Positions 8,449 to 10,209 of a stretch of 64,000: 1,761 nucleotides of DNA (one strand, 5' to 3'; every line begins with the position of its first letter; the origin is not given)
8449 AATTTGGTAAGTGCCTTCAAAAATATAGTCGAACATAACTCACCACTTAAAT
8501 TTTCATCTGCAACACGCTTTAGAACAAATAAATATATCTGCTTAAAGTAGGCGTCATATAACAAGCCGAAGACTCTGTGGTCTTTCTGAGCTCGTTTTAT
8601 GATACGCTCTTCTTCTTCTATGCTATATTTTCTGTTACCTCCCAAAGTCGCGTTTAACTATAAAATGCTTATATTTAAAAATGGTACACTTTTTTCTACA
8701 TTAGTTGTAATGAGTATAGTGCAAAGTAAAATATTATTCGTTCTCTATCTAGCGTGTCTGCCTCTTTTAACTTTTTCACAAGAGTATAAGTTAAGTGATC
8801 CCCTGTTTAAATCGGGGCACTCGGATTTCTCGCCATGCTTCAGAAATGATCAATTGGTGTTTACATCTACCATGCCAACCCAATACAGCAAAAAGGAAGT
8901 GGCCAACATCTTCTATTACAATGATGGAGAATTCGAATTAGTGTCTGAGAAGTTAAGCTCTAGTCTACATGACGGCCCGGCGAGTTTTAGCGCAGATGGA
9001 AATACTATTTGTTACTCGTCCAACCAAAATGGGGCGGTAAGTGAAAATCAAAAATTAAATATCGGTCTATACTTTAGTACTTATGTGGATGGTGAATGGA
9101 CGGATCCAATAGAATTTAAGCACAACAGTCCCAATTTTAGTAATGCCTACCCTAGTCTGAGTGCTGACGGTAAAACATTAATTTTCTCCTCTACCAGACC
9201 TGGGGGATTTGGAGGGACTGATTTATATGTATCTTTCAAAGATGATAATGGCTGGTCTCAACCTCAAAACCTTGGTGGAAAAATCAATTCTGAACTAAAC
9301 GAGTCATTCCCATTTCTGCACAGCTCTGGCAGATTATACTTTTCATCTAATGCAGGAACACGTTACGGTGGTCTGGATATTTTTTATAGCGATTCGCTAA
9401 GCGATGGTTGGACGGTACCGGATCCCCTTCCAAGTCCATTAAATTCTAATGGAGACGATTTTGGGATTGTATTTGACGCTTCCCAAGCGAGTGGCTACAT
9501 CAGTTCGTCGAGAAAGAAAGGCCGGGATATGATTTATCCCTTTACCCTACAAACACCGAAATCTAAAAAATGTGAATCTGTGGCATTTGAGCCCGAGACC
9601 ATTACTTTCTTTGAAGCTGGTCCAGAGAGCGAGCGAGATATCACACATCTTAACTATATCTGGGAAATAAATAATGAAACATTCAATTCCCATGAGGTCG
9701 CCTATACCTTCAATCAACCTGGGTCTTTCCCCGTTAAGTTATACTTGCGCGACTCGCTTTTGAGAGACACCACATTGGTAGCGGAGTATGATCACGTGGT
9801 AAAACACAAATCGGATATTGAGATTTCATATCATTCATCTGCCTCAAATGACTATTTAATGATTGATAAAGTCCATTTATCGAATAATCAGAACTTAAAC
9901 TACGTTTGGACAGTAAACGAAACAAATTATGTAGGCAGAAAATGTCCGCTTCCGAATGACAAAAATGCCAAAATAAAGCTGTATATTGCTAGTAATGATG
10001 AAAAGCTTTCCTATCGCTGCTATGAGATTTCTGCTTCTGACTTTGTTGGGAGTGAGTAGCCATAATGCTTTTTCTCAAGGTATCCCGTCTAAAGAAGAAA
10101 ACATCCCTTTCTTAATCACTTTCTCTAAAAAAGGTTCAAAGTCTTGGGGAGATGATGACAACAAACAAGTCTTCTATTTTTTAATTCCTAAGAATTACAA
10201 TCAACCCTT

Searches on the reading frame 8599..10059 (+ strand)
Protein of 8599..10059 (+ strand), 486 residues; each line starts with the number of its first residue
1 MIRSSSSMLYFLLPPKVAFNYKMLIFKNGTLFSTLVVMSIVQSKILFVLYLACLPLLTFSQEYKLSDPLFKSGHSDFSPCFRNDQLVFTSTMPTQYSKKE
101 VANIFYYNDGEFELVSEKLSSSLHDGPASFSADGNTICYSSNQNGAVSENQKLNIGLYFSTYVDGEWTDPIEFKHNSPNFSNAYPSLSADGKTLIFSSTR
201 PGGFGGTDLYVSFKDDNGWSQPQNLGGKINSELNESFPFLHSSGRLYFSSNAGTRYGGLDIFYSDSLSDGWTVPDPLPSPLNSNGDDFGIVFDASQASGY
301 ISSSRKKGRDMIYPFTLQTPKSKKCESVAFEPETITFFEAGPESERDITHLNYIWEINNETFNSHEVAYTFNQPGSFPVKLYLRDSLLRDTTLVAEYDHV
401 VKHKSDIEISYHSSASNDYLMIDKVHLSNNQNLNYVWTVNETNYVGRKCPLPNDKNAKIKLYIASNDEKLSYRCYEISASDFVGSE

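Call 11: search_protein_families(library=pfam, proteins=[window:8599-10059:+], max_evalue=0.0001)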
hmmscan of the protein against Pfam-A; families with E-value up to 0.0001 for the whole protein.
window:8599-10059:+ (486 aa): 1 family
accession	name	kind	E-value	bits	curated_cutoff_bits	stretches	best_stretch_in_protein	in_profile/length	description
PF07676.18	PD40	-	1.5e-17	63.5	20.9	1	180-211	9-38/38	WD40-like Beta Propeller Repeat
